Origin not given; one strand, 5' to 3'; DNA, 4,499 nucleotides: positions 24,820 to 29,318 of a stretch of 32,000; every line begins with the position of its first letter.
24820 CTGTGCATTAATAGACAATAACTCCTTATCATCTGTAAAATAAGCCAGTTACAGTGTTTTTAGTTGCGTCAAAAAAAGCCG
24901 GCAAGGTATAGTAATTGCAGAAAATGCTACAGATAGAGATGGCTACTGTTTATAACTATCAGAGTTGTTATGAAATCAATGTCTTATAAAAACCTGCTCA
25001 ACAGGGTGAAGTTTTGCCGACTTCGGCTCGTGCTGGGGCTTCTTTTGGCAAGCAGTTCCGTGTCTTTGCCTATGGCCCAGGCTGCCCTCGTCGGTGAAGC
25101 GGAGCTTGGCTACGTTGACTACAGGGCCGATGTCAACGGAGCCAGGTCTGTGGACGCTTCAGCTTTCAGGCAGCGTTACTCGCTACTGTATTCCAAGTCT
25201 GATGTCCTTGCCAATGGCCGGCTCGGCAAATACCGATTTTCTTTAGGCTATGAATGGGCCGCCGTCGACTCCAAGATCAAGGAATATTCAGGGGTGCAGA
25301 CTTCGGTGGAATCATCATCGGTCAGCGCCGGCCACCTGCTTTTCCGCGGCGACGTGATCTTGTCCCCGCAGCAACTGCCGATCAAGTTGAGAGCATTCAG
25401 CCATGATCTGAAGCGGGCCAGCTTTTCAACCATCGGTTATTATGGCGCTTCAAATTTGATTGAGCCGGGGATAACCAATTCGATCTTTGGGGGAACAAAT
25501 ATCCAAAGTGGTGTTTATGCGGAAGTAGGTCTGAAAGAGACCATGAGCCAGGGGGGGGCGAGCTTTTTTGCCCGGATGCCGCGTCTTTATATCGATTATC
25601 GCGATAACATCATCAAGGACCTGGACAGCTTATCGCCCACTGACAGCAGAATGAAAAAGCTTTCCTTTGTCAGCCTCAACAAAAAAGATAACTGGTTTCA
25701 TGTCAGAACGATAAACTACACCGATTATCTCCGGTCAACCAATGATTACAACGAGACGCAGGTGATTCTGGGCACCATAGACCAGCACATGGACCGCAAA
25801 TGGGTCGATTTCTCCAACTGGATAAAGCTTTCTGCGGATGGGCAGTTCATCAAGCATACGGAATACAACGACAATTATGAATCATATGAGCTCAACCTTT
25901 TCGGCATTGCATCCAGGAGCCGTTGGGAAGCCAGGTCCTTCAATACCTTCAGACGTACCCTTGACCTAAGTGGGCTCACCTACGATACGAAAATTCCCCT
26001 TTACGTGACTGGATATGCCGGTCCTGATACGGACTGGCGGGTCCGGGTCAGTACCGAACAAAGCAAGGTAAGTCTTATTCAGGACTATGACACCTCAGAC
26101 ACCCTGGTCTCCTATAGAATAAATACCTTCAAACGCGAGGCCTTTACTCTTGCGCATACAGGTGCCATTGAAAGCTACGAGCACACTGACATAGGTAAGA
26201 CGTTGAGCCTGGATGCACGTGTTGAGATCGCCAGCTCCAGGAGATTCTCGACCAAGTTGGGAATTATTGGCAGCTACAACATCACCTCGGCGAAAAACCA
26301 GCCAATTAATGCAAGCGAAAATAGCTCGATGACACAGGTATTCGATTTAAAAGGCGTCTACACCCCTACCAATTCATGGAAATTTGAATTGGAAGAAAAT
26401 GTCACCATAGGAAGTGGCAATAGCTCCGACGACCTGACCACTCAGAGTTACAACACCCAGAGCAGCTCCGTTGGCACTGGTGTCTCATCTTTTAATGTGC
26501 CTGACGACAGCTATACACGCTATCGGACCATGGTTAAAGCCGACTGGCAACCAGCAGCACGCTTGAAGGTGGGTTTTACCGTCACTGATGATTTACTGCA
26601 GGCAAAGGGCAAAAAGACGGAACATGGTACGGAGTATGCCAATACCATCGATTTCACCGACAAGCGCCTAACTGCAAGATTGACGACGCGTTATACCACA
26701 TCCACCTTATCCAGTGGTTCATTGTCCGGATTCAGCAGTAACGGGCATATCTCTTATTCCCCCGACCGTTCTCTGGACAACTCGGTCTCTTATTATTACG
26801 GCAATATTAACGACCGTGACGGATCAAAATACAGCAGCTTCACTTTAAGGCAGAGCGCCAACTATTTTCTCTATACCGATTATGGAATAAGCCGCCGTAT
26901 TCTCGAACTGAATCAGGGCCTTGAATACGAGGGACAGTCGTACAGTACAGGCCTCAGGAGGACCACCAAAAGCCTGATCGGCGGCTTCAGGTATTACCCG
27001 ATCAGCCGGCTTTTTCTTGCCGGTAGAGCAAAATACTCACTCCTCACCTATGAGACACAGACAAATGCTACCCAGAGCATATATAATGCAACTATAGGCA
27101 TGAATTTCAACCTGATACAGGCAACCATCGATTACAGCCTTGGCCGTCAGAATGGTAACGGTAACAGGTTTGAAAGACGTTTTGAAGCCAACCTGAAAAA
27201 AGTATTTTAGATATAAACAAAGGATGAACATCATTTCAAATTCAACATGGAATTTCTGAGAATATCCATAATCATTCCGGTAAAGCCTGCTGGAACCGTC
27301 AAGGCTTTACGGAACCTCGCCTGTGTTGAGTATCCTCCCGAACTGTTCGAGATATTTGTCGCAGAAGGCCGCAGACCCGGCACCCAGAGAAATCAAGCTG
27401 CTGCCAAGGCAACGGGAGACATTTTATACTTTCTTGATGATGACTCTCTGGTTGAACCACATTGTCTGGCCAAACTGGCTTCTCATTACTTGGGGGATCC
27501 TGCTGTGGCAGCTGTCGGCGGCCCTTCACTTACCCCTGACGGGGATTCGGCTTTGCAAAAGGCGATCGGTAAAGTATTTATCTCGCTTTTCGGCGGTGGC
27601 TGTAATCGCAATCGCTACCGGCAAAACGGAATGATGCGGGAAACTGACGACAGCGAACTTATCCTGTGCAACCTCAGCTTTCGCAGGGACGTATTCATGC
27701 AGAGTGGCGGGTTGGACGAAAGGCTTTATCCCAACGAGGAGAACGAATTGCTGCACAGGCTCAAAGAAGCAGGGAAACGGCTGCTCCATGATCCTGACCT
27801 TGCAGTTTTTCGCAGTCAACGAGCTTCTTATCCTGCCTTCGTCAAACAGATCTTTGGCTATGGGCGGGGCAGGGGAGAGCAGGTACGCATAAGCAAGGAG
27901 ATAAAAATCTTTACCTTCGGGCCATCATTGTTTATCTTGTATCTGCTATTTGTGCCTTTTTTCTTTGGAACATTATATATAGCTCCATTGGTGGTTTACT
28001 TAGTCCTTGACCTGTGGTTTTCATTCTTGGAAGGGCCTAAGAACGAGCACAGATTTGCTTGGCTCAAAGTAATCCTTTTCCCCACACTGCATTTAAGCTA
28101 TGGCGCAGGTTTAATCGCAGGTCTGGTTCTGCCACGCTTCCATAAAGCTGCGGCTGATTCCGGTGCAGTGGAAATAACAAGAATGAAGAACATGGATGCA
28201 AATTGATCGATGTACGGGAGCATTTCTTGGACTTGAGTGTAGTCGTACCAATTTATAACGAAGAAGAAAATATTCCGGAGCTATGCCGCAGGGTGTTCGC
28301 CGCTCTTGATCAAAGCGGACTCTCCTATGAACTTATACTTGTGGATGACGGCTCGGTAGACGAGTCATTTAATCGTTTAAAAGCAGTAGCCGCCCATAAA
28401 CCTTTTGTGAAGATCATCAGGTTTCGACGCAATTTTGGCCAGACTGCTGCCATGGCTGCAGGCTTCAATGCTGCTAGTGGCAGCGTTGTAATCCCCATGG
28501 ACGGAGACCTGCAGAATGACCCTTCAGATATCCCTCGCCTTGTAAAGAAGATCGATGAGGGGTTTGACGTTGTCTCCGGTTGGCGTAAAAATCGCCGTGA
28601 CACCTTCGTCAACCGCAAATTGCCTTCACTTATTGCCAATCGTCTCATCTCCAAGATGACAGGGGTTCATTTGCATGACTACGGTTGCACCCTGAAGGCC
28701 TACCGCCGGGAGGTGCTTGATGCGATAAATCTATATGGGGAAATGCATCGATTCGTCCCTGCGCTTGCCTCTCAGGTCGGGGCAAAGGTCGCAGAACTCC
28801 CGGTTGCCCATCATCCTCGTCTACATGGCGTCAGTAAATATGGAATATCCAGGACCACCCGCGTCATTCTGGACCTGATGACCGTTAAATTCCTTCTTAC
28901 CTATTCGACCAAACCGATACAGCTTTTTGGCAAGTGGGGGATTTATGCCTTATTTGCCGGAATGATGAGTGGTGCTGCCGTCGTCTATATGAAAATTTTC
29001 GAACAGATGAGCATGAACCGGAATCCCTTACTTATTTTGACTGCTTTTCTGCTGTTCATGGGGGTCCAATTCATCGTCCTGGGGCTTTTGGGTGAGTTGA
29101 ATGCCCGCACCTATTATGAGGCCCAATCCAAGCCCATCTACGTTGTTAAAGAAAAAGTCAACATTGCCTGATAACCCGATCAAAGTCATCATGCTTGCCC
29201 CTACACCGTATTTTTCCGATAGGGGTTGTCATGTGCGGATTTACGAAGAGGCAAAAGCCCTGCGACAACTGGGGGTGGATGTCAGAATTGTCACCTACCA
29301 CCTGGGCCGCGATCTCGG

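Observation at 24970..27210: Orphan giant outer-membrane beta-barrel immediately downstream of omcE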

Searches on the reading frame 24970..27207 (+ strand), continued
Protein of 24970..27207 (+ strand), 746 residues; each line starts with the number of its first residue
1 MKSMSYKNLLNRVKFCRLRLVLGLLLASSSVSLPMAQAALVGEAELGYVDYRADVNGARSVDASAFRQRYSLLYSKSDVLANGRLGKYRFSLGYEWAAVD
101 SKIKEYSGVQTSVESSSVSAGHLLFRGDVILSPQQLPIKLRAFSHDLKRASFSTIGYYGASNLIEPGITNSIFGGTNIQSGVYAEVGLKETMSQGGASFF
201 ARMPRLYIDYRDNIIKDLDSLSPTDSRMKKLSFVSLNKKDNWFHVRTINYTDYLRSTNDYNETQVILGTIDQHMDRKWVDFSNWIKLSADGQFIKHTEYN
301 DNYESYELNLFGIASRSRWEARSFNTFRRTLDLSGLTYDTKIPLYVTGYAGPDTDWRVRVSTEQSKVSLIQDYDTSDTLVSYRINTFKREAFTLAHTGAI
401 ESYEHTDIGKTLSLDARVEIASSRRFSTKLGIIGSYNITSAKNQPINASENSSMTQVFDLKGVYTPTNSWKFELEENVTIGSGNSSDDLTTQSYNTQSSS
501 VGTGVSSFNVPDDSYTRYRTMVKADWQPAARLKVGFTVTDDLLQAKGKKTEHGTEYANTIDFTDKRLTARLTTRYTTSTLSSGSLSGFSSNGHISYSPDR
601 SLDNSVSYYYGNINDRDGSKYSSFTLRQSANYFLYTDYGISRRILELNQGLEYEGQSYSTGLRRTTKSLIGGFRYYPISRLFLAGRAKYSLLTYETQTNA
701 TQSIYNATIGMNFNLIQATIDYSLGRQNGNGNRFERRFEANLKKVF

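Call 81: fold_search(model_id=the predicted structure, library=pdb)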
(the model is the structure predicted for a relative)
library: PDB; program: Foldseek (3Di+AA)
matches with E <= 10: 794; with E <= 0.001: 201
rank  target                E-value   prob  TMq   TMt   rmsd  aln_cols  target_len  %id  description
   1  8agd_A                1.7e-09  1.00  0.38  0.28  20.3      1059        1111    8  Full SDBC and SOD assembly (released 2023-04-12)
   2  6r2q_B                2.4e-09  1.00  0.26  0.28  17.8       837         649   10  Structure of the Mtr complex (released 2020-04-22)
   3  8ae1_A                3.2e-09  1.00  0.45  0.37  19.1      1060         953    9  Structure of trimeric SlpA outer membrane protein (released 2022-11-30)
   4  7zgx_A                6.5e-08  1.00  0.39  0.33  17.7      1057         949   10  S-layer Deinoxanthin Binding Complex, C1 symmetry (released 2022-07-13)
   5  2hdi_A                1.2e-07  1.00  0.29  0.36  19.2       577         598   12  Crystal structure of the Colicin I receptor Cir from E.coli in complex with receptor binding domain of Colicin Ia. (released 2007-05-08)
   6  3rgn                  3.2e-07  1.00  0.28  0.36  19.0       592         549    8  Crystal structure of spin-labeled BtuB W371R1 (released 2011-10-26)
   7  1nqe                  3.8e-07  1.00  0.27  0.35  19.2       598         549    8  OUTER MEMBRANE COBALAMIN TRANSPORTER (BTUB) FROM E. COLI (released 2003-04-29)
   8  8bmx_A                4.1e-07  1.00  0.21  0.25  21.4       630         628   12  Bacteroides thetaiotaomicron B12 TonB dependent transporter in complex with a surface lipoprotein (released 2023-09-20)
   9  3m8b                  4.7e-07  1.00  0.27  0.35  19.2       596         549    8  Crystal structure of spin-labeled BtuB V10R1 in the apo state (released 2010-09-15)
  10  3rgm                  9.3e-07  1.00  0.28  0.36  19.1       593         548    8  Crystal structure of spin-labeled BtuB T156R1 (released 2011-10-26)
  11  2hdf                  9.3e-07  1.00  0.26  0.32  18.2       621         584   11  Crystal structure of the Colicin I receptor Cir from E.coli (released 2007-05-08)
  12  1ujw_A                1.5e-06  1.00  0.27  0.34  20.6       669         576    8  Structure of the complex between BtuB and Colicin E3 Receptor binding domain (released 2003-11-25)
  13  8bmx_B                1.7e-06  1.00  0.21  0.25  21.0       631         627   12  Bacteroides thetaiotaomicron B12 TonB dependent transporter in complex with a surface lipoprotein (released 2023-09-20)
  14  3rfz_B                1.9e-06  1.00  0.25  0.24  25.4       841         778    9  Crystal structure of the FimD usher bound to its cognate FimC:FimH substrate (released 2011-06-01)
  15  4frt_B                2.1e-06  1.00  0.20  0.35  19.2       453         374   10  Crystal Structure of Pseudomonas aeruginosa OccK7 (OpdD) (released 2013-07-24)
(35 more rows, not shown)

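Call 97: find_encoding_contigs(protein=P0176, flank=8000, max_places=1)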
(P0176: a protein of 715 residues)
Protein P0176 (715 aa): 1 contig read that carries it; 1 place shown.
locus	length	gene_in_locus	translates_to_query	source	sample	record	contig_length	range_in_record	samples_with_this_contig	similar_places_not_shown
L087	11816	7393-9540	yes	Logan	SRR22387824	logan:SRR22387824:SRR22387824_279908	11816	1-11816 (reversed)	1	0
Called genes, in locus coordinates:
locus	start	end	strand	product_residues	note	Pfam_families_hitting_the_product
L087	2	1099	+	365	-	?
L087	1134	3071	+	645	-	-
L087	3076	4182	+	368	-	PF01436:NHL (faint), PF08450:SGL (faint), PF17170:DUF5128 (weak)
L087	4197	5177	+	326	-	PF02085:Cytochrom_CIII (faint), PF14522:Cytochrome_C7 (faint), PF09699:Paired_CXXCH_1, PF14537:Cytochrom_c3_2 (weak), PF09699:Paired_CXXCH_1 (weak)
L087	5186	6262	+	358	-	PF08450:SGL (faint), PF17170:DUF5128 (faint), PF01436:NHL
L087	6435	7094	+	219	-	PF09699:Paired_CXXCH_1 (weak)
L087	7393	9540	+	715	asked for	-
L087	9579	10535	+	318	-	PF00535:Glycos_transf_2, PF10111:Glyco_tranf_2_2 (weak)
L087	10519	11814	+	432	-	?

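Call 98: find_encoding_contigs(protein=P0172, flank=8000, max_places=1)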
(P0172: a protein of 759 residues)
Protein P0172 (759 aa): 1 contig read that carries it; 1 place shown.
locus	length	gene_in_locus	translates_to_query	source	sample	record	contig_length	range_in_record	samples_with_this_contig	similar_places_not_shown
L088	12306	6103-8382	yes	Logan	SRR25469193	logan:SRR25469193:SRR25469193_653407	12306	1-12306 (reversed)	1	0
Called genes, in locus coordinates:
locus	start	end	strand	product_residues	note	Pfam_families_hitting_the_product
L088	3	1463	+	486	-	?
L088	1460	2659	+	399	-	PF01436:NHL (faint), PF25021:TEN_NHL (faint), PF08450:SGL (faint), PF01731:Arylesterase (faint), PF17170:DUF5128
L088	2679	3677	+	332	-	PF14522:Cytochrome_C7 (faint), PF02085:Cytochrom_CIII (faint), PF22113:Mtrc-MtrF_II-IV_dom, PF09699:Paired_CXXCH_1, PF14537:Cytochrom_c3_2 (weak), PF09699:Paired_CXXCH_1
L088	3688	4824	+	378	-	PF08450:SGL (faint), PF22807:TrAA12 (faint), PF01436:NHL (faint), PF01731:Arylesterase (faint), PF06739:SBBP (faint), PF17170:DUF5128 (faint), PF24684:Vgb_lyase (faint), PF25021:TEN_NHL (faint)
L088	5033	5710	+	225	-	PF09699:Paired_CXXCH_1 (weak)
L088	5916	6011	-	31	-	-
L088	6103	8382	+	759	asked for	-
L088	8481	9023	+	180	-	PF02677:QueH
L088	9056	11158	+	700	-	PF02810:SEC-C, PF14559:TPR_19, PF00515:TPR_1, PF13414:TPR_11, PF13432:TPR_16, PF13424:TPR_12, PF13414:TPR_11, PF14559:TPR_19, +22 more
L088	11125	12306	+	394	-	?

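Call 100: search_solved_structures(query=A2, max_evalue=10)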
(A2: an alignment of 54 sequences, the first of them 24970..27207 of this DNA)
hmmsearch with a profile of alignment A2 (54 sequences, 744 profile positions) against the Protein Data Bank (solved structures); distinct sequences matched with E-value up to 10: 1.
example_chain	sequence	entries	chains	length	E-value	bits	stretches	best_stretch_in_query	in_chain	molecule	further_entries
2c4i_A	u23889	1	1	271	1.8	10.3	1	430-536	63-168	AVIDIN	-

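Call 101: search_protein_families(library=phrogs, proteins=[window:24970-27207:+], max_evalue=1)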
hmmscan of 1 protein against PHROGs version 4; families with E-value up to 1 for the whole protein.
window:24970-27207:+ (746 aa): 0 families

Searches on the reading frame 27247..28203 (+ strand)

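Call 3: search_protein_families(library=pfam, proteins=[window:27247-28203:+], max_evalue=1)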
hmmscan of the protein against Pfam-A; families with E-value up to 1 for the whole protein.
window:27247-28203:+ (319 aa): 5 families
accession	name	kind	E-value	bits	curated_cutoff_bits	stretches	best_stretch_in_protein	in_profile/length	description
PF00535.33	Glycos_transf_2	-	2.8e-11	44.1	23.3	1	16-148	40-162/168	Glycosyl transferase family 2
PF13632.12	Glyco_trans_2_3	-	2.2e-08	34.6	27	1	60-252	2-193/198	Glycosyl transferase family group 2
PF13641.12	Glyco_tranf_2_3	-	1.3e-06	29.1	27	1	45-201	73-223/230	Glycosyltransferase like family 2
PF10111.15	Glyco_tranf_2_2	-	3.6e-05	23.8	27.3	2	44-79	69-104/276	Glycosyltransferase like family 2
PF13506.12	Glyco_transf_21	-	0.12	12.3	21.7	1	50-105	24-78/174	Glycosyl transferase family 21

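Call 4: search_protein_families(library=ncbifam, proteins=[window:27247-28203:+], max_evalue=1)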
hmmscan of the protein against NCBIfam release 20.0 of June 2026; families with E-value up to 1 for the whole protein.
window:27247-28203:+ (319 aa): 9 families
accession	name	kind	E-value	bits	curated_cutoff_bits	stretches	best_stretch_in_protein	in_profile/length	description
TIGR03965.1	mycofact_glyco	equivalog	4.1e-19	68.8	280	1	44-209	142-300/467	mycofactocin biosynthesis glycosyltransferase MftF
NF041875.1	EPS_EpsD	equivalog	1.3e-15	57.6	370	1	39-207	62-225/325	exopolysaccharide biosynthesis glycosyltransferase EpsD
NF041394.1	GtaseAglG_Halo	equivalog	4.3e-12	45.9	440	1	47-191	73-209/304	glucosyl-dolichyl phosphate glucuronosyltransferase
NF038299.1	EPS_HpsN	equivalog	2.6e-09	36.5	425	1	47-185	72-216/317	hormogonium polysaccharide biosynthesis glycosyltransferase HpsN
TIGR04283.1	glyco_like_mftF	equivalog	4.7e-06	26.4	182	1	41-80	59-96/221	TIGR04283 family arsenosugar biosynthesis glycosyltransferase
TIGR03937.1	PgaC_IcaA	equivalog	0.0039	16.2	422.3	1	48-255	117-313/407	poly-beta-1,6-N-acetyl-D-glucosamine synthase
NF050819.1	PolSacchBiosHfsG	equivalog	0.0057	15.9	500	1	23-153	60-181/302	polysaccharide biosynthesis protein HfsG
NF038302.1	EPS_HpsE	equivalog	0.012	14.6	300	1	47-92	77-122/307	hormogonium polysaccharide biosynthesis glycosyltransferase HpsE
TIGR04242.1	nodulat_NodC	equivalog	0.2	10.6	550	1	46-92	119-166/395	chitooligosaccharide synthase NodC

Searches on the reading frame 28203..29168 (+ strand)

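Call 3: search_protein_families(library=pfam, proteins=[window:28203-29168:+], max_evalue=1)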
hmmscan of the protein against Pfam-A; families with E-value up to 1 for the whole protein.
window:28203-29168:+ (322 aa): 5 families
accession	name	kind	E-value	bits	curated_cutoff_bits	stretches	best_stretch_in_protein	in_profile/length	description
PF00535.33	Glycos_transf_2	-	5.3e-34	118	23.3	1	12-174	1-166/168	Glycosyl transferase family 2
PF10111.15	Glyco_tranf_2_2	-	1e-06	28.9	27.3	1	12-104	1-93/276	Glycosyltransferase like family 2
PF04602.18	Arabinose_trans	-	0.00028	20.3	25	1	135-290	264-410/459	Mycobacterial cell wall arabinan synthesis protein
PF13641.12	Glyco_tranf_2_3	-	0.00039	21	27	1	11-128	3-123/230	Glycosyltransferase like family 2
PF13417.12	GST_N_3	-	0.071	13.9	22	1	28-58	10-40/75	Glutathione S-transferase, N-terminal domain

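Call 4: search_protein_families(library=ncbifam, proteins=[window:28203-29168:+], max_evalue=1)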
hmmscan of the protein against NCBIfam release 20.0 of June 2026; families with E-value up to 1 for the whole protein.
window:28203-29168:+ (322 aa): 22 families
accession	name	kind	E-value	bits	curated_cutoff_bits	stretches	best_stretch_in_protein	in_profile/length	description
NF007986.1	PRK10714.1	equivalog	1.3e-72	244.5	529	1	10-319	7-312/316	undecaprenyl-phosphate 4-deoxy-4-formamido-L-arabinose transferase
NF047588.1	GlcsyltransPgfSStrep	equivalog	1.6e-52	178.7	500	1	10-318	2-305/308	glycosyltransferase PgfS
TIGR04182.1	glyco_TIGR04182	equivalog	1.9e-19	70.2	325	1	10-305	1-287/293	S-layer glycoprotein N-glycosyltransferase AglJ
TIGR03937.1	PgaC_IcaA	equivalog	1.9e-15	56.8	422.3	1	8-119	44-152/407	poly-beta-1,6-N-acetyl-D-glucosamine synthase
NF007482.0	PRK10073.1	equivalog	1.2e-12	47.5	423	1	9-115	6-108/334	glycosyltransferase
TIGR03965.1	mycofact_glyco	equivalog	2.5e-11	43.1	280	1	9-117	74-179/467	mycofactocin biosynthesis glycosyltransferase MftF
NF041875.1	EPS_EpsD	equivalog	4.1e-11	42.9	370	1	11-112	1-99/325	exopolysaccharide biosynthesis glycosyltransferase EpsD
NF041391.1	DPhHxTase_Halo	equivalog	5.4e-11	41.9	375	1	18-177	4-155/213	dolichyl-phosphate hexose transferase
NF058614.1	PPMAGASynPpgS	equivalog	8.3e-11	41.7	370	1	10-201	1-194/226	polyprenyl-phospho-N-acetylgalactosaminyl synthase PpgS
TIGR04242.1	nodulat_NodC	equivalog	2.4e-09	36.6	550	1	10-137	49-179/395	chitooligosaccharide synthase NodC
TIGR04283.1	glyco_like_mftF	equivalog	2.5e-09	37.1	182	1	11-102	1-82/221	TIGR04283 family arsenosugar biosynthesis glycosyltransferase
NF047683.1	TeichurnBiosyTuaG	equivalog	2e-08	34.2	400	1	11-109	8-103/252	teichuronic acid biosynthesis protein TuaG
NF010496.0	PRK13915.1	equivalog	3.7e-08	32.8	262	1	10-113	32-138/307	glucosyl-3-phosphoglycerate synthase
TIGR03111.1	glyc2_xrt_Gpos1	hypoth_equivalog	9.8e-08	31.2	363.95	1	6-120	46-159/439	TIGR03111 family XrtG-associated glycosyltransferase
NF053739.1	GlytfEpsEBac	equivalog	3.1e-07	29.6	450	1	11-113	3-100/265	glycosyltransferase EpsE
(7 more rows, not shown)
